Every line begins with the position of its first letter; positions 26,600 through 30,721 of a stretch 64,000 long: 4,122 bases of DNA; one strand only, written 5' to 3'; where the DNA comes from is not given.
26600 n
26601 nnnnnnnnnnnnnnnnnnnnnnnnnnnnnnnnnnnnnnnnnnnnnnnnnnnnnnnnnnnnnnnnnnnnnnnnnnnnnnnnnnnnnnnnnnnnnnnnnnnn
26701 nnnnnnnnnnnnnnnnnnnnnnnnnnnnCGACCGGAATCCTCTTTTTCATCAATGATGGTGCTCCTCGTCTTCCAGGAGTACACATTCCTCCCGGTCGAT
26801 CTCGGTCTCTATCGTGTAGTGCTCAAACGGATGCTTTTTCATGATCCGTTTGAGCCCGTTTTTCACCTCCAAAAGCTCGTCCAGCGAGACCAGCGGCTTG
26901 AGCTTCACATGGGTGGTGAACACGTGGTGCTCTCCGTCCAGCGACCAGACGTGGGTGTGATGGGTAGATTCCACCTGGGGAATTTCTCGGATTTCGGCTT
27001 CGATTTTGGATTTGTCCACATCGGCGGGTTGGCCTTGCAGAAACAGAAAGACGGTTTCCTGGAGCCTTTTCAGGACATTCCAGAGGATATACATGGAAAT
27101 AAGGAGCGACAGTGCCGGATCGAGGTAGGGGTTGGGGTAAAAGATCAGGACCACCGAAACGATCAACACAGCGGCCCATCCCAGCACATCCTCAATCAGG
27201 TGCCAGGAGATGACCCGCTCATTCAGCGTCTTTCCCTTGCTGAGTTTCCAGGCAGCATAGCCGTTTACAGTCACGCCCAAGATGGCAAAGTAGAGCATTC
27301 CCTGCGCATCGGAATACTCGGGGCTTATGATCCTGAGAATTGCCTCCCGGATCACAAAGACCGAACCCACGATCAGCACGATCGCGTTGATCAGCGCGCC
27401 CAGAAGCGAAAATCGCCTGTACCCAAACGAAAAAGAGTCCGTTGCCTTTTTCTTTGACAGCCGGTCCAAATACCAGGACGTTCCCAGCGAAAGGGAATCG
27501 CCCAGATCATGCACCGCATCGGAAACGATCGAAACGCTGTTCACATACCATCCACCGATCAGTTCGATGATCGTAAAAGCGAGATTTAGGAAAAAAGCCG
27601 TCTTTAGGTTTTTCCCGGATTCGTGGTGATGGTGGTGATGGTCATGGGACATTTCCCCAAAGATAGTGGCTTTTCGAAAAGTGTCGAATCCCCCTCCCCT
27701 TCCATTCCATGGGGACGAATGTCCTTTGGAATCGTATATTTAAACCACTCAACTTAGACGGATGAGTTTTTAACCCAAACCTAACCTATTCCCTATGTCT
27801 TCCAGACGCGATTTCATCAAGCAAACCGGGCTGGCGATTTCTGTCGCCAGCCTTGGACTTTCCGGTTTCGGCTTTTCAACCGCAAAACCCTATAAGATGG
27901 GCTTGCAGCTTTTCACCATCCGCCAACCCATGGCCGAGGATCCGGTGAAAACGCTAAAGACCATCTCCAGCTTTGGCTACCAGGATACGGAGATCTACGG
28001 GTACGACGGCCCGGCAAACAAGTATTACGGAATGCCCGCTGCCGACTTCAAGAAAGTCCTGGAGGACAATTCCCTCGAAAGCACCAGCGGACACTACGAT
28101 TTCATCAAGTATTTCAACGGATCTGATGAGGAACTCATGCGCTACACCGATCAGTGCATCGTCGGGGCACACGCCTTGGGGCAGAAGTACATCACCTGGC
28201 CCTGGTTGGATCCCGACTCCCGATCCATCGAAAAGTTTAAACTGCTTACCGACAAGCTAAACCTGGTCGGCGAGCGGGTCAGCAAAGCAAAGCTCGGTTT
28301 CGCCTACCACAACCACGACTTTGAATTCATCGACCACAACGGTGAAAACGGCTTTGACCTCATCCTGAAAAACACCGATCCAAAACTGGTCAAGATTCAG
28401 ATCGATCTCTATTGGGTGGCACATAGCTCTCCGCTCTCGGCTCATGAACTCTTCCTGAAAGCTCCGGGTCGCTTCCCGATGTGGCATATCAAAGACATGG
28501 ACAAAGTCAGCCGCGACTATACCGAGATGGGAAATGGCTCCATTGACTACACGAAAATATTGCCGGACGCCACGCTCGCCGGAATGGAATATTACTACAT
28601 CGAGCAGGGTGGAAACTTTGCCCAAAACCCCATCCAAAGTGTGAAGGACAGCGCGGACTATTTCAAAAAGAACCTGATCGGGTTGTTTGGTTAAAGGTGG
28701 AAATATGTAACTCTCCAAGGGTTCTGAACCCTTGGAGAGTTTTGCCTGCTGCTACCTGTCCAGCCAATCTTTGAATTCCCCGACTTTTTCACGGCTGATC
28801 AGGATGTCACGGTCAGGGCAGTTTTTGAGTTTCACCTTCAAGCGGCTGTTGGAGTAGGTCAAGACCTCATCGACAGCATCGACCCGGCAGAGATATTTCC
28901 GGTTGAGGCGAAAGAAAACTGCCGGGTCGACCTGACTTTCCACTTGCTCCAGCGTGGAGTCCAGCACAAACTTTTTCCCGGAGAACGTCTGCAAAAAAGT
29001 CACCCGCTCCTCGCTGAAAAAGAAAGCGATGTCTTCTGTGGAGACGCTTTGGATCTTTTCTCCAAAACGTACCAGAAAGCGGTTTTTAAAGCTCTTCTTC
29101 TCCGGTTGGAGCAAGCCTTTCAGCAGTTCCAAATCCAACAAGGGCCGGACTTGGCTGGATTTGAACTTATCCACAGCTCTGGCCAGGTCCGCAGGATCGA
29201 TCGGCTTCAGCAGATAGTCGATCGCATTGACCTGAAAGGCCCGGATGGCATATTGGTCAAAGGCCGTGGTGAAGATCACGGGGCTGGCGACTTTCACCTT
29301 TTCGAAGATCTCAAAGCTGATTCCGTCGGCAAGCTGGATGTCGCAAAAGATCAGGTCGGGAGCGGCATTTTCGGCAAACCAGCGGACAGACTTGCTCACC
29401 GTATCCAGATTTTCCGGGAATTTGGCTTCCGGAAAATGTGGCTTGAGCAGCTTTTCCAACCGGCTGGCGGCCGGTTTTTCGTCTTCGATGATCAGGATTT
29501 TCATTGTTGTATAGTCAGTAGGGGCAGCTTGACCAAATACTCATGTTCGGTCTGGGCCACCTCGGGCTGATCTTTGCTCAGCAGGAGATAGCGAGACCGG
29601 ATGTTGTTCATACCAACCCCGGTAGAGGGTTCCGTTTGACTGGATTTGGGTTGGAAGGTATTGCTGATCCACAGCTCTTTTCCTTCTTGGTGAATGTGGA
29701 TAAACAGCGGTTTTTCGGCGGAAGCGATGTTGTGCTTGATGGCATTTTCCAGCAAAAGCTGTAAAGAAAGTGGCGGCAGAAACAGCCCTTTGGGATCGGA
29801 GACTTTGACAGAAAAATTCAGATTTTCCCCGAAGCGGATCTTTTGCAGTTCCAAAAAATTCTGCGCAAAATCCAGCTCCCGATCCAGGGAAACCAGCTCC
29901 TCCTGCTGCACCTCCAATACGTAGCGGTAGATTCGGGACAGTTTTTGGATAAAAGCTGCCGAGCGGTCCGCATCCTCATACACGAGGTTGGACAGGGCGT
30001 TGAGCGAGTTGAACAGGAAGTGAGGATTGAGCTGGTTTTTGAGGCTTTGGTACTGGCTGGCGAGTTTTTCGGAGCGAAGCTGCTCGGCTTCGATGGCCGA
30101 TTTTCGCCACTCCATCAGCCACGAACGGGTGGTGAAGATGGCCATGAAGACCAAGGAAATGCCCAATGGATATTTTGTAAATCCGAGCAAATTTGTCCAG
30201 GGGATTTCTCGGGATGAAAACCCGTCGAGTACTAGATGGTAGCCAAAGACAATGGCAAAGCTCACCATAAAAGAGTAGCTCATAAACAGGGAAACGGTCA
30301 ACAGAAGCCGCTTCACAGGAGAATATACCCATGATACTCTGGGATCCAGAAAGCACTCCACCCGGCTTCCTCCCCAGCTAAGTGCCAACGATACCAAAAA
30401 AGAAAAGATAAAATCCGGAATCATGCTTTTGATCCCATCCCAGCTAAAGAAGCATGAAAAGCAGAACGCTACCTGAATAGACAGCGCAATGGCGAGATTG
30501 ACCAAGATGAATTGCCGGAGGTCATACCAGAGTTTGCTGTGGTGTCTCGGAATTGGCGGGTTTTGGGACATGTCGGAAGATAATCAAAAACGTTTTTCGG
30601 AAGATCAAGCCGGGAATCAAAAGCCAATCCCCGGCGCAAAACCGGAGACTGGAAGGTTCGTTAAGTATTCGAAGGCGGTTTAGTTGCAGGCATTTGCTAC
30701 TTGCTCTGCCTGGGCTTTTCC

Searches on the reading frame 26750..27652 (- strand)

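Call 45: search_protein_families(library=pfam, proteins=[window:26750-27652:-], max_evalue=0.0001)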
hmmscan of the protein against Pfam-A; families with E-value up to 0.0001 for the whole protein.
window:26750-27652:- (300 aa): 2 families
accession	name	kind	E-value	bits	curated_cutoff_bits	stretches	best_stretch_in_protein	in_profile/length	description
PF01545.26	Cation_efflux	-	1.9e-39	135.9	26.6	1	17-202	2-195/198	Cation efflux family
PF16916.11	ZT_dimer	-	4.2e-07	30.3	26.7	1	210-284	2-76/78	Dimerisation domain of Zinc Transporter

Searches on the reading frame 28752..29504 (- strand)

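Call 45: search_protein_families(library=pfam, proteins=[window:28752-29504:-], max_evalue=0.0001)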
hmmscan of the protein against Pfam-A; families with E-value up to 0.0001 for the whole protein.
window:28752-29504:- (250 aa): 2 families
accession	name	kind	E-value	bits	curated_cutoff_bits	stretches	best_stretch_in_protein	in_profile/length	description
PF04397.21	LytTR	-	1e-16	61.3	22.6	1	150-248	2-97/98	LytTr DNA-binding domain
PF00072.30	Response_reg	-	3.5e-13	50.1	30.2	1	3-111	1-110/111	Response regulator receiver domain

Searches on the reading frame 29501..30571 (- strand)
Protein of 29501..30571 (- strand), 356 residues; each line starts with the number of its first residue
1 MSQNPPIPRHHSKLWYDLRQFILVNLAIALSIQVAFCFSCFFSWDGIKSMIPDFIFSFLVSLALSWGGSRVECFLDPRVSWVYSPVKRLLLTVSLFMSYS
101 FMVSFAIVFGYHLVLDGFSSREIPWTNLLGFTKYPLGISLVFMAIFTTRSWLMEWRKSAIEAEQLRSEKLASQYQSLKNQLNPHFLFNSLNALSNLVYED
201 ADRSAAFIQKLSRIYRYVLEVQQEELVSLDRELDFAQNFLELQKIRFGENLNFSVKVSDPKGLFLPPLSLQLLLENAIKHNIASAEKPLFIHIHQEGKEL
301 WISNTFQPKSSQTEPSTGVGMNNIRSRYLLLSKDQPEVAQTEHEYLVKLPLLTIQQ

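Call 45: search_protein_families(library=pfam, proteins=[window:29501-30571:-], max_evalue=0.0001)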
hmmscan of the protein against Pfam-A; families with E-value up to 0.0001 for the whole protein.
window:29501-30571:- (356 aa): 1 family
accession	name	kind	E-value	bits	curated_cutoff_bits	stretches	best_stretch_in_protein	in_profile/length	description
PF06580.19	His_kinase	-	5.2e-25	88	25.2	1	173-251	2-81/81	Histidine kinase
